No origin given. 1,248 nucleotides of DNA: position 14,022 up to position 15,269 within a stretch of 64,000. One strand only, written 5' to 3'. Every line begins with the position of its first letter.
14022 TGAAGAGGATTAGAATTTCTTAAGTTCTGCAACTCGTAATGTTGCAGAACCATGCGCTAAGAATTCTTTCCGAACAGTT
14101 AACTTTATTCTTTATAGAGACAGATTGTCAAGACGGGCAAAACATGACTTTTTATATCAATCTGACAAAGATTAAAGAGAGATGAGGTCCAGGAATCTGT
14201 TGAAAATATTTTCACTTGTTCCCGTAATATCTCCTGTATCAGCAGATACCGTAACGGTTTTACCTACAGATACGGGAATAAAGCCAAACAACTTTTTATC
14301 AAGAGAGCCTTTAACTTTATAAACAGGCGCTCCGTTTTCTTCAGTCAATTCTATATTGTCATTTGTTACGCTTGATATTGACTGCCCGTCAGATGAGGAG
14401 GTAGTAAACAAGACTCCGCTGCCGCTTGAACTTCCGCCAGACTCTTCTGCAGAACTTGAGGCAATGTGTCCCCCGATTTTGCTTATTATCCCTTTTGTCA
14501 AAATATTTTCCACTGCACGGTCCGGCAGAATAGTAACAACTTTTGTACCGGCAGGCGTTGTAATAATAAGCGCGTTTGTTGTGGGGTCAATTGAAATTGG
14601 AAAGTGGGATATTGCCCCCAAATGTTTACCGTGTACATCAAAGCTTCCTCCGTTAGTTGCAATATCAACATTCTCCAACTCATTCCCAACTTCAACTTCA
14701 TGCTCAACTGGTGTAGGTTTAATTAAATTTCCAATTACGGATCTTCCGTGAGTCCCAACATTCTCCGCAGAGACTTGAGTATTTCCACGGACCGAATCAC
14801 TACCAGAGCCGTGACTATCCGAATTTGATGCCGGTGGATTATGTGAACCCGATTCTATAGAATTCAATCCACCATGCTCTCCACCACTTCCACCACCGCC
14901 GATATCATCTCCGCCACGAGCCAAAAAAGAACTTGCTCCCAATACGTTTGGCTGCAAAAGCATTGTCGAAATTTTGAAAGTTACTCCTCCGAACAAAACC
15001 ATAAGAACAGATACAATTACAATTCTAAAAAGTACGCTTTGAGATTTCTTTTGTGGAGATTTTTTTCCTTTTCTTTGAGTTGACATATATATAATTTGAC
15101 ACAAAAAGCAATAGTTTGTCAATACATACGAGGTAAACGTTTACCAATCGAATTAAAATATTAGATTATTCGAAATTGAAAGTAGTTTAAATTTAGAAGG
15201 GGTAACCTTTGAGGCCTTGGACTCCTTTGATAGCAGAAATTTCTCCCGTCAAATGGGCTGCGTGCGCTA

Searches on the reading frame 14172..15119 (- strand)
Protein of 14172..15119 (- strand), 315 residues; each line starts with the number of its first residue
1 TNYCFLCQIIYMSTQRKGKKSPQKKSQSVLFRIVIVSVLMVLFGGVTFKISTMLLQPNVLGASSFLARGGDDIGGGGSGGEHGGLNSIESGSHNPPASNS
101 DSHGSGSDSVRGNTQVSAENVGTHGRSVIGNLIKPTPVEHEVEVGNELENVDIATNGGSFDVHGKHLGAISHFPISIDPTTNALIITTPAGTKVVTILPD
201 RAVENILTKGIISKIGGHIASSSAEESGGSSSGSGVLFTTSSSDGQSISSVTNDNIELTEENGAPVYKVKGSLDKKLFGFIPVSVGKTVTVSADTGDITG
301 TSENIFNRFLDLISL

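Call 91: search_protein_families(library=pfam, proteins=[window:14172-15119:-], max_evalue=0.0001)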
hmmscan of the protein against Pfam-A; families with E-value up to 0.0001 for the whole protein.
window:14172-15119:- (315 aa): 0 families

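Call 94: search_protein_families(library=pfam, proteins=[window:14172-15119:-], max_evalue=1)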
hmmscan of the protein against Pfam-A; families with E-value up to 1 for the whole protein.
window:14172-15119:- (315 aa): 1 family
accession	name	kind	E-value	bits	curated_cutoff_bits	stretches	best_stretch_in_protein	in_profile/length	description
PF03413.25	PepSY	-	0.22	12.3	24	1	256-300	22-58/60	Peptidase propeptide and YPEB domain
